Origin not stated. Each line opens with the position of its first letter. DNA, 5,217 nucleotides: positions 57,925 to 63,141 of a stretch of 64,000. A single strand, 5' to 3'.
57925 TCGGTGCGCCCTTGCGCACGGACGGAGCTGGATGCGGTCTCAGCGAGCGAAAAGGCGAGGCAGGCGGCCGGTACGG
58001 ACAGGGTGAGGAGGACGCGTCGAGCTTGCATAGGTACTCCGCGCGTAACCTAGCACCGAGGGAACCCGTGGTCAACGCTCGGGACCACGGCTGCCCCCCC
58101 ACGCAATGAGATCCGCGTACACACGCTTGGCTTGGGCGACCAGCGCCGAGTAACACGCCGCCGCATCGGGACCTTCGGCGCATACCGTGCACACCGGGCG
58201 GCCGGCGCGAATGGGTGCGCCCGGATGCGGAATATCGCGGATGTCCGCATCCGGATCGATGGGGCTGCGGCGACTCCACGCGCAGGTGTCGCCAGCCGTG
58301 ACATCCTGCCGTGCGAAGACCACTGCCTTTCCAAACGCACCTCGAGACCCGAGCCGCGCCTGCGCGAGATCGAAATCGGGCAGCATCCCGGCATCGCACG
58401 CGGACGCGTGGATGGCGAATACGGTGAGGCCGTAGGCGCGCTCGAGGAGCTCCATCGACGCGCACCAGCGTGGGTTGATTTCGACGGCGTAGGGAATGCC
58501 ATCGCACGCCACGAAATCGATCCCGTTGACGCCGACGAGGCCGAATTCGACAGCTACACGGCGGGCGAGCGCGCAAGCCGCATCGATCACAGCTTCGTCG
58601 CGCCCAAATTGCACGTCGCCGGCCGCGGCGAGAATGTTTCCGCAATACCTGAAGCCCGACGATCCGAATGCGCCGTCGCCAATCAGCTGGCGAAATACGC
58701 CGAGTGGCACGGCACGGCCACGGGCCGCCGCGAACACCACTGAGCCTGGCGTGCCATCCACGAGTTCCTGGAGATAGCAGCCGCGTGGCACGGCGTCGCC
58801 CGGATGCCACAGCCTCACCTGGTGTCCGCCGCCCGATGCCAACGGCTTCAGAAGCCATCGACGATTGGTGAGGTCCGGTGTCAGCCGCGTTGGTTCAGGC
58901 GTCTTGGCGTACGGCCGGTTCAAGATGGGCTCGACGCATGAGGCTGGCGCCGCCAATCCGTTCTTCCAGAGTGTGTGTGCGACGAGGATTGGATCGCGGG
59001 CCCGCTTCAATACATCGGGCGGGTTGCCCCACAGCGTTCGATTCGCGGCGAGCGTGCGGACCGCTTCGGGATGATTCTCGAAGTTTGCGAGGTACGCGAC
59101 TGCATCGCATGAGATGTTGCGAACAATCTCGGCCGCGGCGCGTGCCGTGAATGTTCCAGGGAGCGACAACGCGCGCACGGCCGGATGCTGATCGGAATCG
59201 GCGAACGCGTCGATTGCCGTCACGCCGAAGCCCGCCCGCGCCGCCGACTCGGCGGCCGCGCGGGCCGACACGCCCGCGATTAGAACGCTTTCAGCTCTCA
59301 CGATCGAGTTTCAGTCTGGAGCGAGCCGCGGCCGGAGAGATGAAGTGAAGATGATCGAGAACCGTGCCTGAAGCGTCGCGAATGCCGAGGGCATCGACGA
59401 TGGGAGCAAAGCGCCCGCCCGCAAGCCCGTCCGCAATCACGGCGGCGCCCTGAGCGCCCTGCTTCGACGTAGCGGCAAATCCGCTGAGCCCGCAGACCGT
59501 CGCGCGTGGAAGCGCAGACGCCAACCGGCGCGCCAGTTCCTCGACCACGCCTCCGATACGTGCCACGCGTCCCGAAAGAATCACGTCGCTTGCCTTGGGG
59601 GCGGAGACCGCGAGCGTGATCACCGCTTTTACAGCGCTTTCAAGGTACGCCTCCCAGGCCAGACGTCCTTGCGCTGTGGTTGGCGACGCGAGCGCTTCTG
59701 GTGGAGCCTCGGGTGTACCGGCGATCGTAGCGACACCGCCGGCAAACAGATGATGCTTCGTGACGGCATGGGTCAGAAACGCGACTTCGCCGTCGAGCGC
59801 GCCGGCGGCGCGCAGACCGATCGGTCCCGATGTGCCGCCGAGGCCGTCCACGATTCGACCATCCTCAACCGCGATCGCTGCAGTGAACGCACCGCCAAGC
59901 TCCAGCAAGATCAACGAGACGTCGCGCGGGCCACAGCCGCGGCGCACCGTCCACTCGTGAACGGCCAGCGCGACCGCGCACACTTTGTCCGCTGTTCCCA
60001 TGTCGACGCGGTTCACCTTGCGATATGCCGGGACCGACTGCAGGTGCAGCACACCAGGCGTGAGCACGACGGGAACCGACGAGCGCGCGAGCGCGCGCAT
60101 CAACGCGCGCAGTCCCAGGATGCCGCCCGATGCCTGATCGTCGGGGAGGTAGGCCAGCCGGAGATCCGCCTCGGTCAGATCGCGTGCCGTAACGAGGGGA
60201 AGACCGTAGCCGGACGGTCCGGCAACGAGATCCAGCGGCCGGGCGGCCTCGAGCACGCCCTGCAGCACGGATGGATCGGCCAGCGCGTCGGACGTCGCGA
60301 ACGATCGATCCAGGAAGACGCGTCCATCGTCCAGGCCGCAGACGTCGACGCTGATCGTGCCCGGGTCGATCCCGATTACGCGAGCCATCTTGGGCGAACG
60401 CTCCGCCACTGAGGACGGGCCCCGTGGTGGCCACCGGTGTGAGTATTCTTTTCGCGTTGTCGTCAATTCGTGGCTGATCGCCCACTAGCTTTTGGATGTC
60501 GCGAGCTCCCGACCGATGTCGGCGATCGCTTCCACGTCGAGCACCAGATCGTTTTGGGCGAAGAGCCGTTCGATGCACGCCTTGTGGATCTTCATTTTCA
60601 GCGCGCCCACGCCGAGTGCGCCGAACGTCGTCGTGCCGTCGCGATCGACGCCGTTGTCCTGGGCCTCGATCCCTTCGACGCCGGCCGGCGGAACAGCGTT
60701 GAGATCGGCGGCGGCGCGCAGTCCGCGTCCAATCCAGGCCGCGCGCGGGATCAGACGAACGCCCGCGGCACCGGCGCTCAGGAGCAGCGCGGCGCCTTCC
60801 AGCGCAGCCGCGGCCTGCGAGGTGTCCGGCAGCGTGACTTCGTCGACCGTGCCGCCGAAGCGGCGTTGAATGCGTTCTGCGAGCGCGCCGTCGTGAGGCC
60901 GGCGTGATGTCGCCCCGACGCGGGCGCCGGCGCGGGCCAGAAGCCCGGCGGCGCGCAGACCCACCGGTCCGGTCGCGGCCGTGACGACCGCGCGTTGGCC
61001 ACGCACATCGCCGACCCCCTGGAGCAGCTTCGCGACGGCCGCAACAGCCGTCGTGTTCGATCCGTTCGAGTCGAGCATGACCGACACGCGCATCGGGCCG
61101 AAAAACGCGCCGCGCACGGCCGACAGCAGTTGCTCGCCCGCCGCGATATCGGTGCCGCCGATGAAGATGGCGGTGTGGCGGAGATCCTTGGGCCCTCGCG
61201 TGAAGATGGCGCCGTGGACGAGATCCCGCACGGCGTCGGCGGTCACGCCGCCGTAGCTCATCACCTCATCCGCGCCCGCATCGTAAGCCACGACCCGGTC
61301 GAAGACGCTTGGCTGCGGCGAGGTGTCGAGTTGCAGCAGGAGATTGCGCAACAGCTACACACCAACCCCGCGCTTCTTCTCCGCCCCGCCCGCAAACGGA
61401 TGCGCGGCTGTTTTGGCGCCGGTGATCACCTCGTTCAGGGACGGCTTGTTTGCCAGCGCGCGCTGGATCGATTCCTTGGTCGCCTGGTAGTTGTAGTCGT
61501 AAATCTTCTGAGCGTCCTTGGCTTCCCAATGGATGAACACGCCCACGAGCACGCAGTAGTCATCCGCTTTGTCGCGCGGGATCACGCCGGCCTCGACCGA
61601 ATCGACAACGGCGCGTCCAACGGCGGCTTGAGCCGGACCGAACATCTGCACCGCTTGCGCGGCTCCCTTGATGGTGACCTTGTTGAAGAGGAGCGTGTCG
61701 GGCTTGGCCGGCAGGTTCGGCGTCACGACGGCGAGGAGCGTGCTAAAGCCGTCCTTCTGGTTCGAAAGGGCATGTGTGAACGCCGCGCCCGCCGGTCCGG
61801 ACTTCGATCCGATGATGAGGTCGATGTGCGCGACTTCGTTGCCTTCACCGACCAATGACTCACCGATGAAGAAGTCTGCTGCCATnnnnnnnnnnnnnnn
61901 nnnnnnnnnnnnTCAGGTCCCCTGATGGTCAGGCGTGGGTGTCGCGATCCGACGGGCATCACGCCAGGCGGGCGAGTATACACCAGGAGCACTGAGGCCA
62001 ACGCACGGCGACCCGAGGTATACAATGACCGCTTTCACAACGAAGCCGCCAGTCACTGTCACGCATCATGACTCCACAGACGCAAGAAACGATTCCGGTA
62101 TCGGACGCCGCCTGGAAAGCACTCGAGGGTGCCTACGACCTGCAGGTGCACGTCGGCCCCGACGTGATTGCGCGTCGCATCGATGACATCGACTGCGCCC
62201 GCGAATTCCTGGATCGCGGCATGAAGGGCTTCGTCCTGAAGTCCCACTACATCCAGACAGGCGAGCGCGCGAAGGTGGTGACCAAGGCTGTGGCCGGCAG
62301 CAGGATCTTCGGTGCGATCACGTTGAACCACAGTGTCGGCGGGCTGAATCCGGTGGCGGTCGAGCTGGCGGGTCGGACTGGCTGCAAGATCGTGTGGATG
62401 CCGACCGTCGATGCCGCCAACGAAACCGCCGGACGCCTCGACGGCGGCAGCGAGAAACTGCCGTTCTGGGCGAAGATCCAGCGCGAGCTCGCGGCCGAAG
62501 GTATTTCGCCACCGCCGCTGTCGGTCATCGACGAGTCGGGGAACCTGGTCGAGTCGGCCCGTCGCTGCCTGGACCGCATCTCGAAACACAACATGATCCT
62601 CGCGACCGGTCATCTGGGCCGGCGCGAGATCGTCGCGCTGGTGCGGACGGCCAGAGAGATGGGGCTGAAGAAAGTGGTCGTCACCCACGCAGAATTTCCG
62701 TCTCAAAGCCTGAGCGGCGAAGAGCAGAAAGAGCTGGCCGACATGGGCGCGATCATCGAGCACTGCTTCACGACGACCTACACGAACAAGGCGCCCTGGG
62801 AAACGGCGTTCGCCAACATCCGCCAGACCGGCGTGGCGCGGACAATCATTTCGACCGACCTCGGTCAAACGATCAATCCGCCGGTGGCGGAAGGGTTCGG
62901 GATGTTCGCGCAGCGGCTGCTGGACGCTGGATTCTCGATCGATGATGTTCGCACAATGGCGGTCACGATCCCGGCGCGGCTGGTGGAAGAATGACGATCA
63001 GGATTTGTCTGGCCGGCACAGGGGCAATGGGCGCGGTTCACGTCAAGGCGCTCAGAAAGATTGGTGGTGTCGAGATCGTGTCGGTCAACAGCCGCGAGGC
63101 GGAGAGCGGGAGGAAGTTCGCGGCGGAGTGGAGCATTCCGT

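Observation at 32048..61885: H4MPT/methanofuran-linked formaldehyde-oxidation island in a genome with Acidobacteria hallmarks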

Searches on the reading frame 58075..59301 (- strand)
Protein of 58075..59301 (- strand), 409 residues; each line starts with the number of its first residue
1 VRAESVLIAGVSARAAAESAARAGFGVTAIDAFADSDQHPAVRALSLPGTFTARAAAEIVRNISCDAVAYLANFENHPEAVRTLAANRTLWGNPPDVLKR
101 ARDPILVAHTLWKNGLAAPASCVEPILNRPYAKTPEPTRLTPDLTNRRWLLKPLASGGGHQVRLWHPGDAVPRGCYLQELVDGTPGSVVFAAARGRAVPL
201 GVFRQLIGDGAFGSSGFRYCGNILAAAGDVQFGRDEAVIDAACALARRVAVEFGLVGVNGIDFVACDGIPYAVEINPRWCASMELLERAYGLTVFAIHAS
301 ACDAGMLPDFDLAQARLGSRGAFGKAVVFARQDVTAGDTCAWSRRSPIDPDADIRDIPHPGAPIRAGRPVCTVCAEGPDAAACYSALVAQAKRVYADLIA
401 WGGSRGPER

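Call 5: search_protein_families(library=pfam, proteins=[window:58075-59301:-], max_evalue=0.01)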
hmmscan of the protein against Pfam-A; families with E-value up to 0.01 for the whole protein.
window:58075-59301:- (409 aa): 1 family
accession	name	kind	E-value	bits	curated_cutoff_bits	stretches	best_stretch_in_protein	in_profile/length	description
PF02655.19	ATP-grasp_3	-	3.6e-18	66.6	23.2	1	132-281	16-159/160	ATP-grasp domain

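Call 25: search_protein_families(library=ncbifam, proteins=[window:58075-59301:-], max_evalue=0.00001)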
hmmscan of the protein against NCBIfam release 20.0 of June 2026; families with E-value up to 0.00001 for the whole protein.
window:58075-59301:- (409 aa): 0 families

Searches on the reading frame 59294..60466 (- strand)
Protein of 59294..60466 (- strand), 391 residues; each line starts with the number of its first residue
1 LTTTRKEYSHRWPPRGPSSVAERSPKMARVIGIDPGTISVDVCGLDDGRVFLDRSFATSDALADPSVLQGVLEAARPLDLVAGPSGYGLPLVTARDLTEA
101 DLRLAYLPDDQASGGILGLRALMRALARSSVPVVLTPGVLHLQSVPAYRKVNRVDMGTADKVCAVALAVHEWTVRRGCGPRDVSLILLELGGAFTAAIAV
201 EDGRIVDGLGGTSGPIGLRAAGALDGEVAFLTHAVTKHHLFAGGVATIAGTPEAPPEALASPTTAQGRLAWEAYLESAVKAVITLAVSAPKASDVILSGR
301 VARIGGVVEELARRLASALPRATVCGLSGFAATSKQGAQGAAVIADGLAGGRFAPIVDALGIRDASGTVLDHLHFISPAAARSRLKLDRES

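Call 5: search_protein_families(library=pfam, proteins=[window:59294-60466:-], max_evalue=0.01)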
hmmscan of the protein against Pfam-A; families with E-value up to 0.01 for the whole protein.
window:59294-60466:- (391 aa): 1 family
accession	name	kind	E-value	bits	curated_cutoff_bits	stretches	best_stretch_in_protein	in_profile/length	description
PF07318.18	DUF1464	-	6.7e-90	302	23.5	1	32-373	1-325/327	Protein of unknown function (DUF1464)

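Call 25: search_protein_families(library=ncbifam, proteins=[window:59294-60466:-], max_evalue=0.00001)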
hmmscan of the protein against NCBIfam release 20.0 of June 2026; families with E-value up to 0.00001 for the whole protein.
window:59294-60466:- (391 aa): 0 families

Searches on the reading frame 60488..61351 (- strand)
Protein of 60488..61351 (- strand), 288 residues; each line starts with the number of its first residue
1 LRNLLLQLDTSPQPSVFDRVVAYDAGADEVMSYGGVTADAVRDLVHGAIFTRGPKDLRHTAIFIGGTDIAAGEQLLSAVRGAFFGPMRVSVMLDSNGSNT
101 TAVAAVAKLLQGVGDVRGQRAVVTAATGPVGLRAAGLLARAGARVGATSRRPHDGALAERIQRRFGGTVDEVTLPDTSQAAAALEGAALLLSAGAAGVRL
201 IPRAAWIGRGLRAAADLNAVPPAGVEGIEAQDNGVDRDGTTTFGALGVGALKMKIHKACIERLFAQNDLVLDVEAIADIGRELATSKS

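Call 5: search_protein_families(library=pfam, proteins=[window:60488-61351:-], max_evalue=0.01)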
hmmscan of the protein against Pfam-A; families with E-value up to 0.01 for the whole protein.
window:60488-61351:- (288 aa): 1 family
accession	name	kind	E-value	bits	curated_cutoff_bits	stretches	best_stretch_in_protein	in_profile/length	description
PF09176.16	Mpt_N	-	4.9e-35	119.9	27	1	16-96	1-81/81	Methylene-tetrahydromethanopterin dehydrogenase, N-terminal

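Call 25: search_protein_families(library=ncbifam, proteins=[window:60488-61351:-], max_evalue=0.00001)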
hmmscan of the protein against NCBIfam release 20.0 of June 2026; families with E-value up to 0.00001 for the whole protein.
window:60488-61351:- (288 aa): 0 families

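Call 43: search_solved_structures(query=window:60488-61351:-, show_alignments=1, max_evalue=0.00001)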
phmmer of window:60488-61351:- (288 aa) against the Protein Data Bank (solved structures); distinct sequences matched with E-value up to 0.00001: 3.
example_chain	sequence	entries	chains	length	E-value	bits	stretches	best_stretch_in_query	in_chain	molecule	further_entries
6tlk_A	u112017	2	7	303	5.3e-78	265.2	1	2-287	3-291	Bifunctional protein MdtA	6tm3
6tge_A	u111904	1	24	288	2.8e-77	262.8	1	2-284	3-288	Bifunctional NADP-dependent methylenetetrahydromethanopterin dehydrogenase/methylenetetrah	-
1lu9_A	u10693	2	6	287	2.9e-77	262.8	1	2-284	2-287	Methylene Tetrahydromethanopterin Dehydrogenase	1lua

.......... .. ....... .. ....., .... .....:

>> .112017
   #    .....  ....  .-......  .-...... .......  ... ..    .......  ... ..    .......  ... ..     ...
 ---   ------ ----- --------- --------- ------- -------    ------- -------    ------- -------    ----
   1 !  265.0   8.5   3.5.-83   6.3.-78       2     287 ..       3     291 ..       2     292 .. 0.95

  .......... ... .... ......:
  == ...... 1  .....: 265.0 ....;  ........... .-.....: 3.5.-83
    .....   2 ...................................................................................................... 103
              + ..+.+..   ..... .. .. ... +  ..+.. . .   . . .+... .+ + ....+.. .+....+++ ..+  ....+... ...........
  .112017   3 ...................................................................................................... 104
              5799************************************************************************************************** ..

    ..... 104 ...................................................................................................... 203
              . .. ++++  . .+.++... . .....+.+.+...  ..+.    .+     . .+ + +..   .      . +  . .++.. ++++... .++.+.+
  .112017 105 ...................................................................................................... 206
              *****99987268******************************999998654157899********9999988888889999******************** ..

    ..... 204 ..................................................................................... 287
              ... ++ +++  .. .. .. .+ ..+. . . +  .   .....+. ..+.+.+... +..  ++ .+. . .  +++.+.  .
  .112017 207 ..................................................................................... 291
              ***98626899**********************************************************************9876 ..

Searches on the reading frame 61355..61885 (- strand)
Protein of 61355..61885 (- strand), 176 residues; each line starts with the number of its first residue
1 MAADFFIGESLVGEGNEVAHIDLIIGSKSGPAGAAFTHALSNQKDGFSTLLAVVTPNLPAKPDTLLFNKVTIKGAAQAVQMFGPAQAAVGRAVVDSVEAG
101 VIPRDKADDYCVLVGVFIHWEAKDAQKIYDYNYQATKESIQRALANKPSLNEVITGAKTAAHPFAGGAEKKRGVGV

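Call 5: search_protein_families(library=pfam, proteins=[window:61358-61885:-], max_evalue=0.01)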
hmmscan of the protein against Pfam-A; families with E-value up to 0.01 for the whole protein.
window:61358-61885:- (176 aa): 1 family
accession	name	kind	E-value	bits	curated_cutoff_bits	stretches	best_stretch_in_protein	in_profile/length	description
PF08714.17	Fae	-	2.3e-68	229.6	27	1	7-164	1-158/159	Formaldehyde-activating enzyme (Fae)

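Call 25: search_protein_families(library=ncbifam, proteins=[window:61358-61885:-], max_evalue=0.00001)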
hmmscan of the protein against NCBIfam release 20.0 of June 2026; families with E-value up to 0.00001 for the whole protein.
window:61358-61885:- (176 aa): 2 families
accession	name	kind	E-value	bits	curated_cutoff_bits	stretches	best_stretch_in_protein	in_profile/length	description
TIGR03126.1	one_C_fae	equivalog_domain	5e-73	244.5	118.05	1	6-164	2-160/160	formaldehyde-activating enzyme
NF009833.0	PRK13307.1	equivalog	2.3e-53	181.5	274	1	5-167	2-164/392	bifunctional 5,6,7,8-tetrahydromethanopterin hydro-lyase/3-hexulose-6-phosphate synthase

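Call 36: find_encoding_contigs(protein=window:61355-61885:-, flank=10000, max_places=6)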
Protein window:61355-61885:- (176 aa): 2 contigs read that carry it; 2 places shown.
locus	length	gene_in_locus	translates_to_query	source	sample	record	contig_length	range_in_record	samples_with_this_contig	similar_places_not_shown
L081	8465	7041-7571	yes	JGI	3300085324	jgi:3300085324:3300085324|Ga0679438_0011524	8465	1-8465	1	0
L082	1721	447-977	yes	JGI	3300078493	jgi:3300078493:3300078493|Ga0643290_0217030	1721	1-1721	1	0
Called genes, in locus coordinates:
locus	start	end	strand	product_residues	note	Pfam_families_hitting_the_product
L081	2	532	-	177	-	?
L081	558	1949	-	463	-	PF07690:MFS_1, PF00083:Sugar_tr, PF07690:MFS_1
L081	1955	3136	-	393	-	PF02900:LigB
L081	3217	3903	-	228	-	PF03737:RraA-like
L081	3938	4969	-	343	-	PF04909:Amidohydro_2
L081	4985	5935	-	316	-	PF01408:GFO_IDH_MocA, PF19858:OxRdtase_C, PF22725:GFO_IDH_MocA_C3 (weak)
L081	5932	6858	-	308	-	PF19799:DUF6282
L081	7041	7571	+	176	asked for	PF08714:Fae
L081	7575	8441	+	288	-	PF09176:Mpt_N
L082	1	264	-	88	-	?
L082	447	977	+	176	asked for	PF08714:Fae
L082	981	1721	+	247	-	?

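Call 42: search_solved_structures(query=window:61358-61885:-, show_alignments=1, max_evalue=0.00001)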
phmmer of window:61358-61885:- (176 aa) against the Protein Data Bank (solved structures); distinct sequences matched with E-value up to 0.00001: 2.
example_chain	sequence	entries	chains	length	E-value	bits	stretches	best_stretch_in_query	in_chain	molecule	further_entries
1y5y_A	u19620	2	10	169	5.6e-61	208.7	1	7-167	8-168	Formaldehyde-activating enzyme fae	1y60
8ub7_B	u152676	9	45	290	2.8e-60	206.4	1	7-167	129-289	Avd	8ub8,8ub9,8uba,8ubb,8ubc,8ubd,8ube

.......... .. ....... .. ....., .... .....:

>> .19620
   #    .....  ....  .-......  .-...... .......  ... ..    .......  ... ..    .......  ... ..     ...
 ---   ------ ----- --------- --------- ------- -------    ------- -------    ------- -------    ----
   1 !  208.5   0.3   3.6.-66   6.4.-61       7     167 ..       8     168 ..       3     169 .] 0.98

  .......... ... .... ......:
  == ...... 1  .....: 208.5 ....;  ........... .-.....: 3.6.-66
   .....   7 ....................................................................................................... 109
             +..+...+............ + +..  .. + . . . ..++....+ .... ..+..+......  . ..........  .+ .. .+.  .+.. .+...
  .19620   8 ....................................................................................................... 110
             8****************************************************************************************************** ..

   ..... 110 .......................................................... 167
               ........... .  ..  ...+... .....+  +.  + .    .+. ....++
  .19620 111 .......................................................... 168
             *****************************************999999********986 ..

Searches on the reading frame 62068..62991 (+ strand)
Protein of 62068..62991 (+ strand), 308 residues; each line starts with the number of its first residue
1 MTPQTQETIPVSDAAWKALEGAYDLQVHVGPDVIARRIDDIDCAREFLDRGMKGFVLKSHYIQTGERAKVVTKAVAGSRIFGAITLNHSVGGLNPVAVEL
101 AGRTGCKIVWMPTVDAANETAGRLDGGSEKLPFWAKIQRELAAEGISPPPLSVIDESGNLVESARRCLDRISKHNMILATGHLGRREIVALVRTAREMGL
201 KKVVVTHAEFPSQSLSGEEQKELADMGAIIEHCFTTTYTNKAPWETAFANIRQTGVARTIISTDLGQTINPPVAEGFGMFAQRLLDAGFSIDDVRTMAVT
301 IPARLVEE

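Call 8: search_protein_families(library=pfam, proteins=[window:62068-62991:+], max_evalue=0.01)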
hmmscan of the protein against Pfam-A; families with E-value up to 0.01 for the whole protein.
window:62068-62991:+ (308 aa): 1 family
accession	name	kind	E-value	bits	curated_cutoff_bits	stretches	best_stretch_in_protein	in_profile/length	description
PF19799.5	DUF6282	-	7.1e-65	218.8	26.8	1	21-231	1-196/196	Family of unknown function (DUF6282)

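Call 65: search_protein_families(library=ncbifam, proteins=[window:62068-62991:+], max_evalue=0.00001)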
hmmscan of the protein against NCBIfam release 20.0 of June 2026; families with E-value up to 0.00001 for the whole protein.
window:62068-62991:+ (308 aa): 0 families
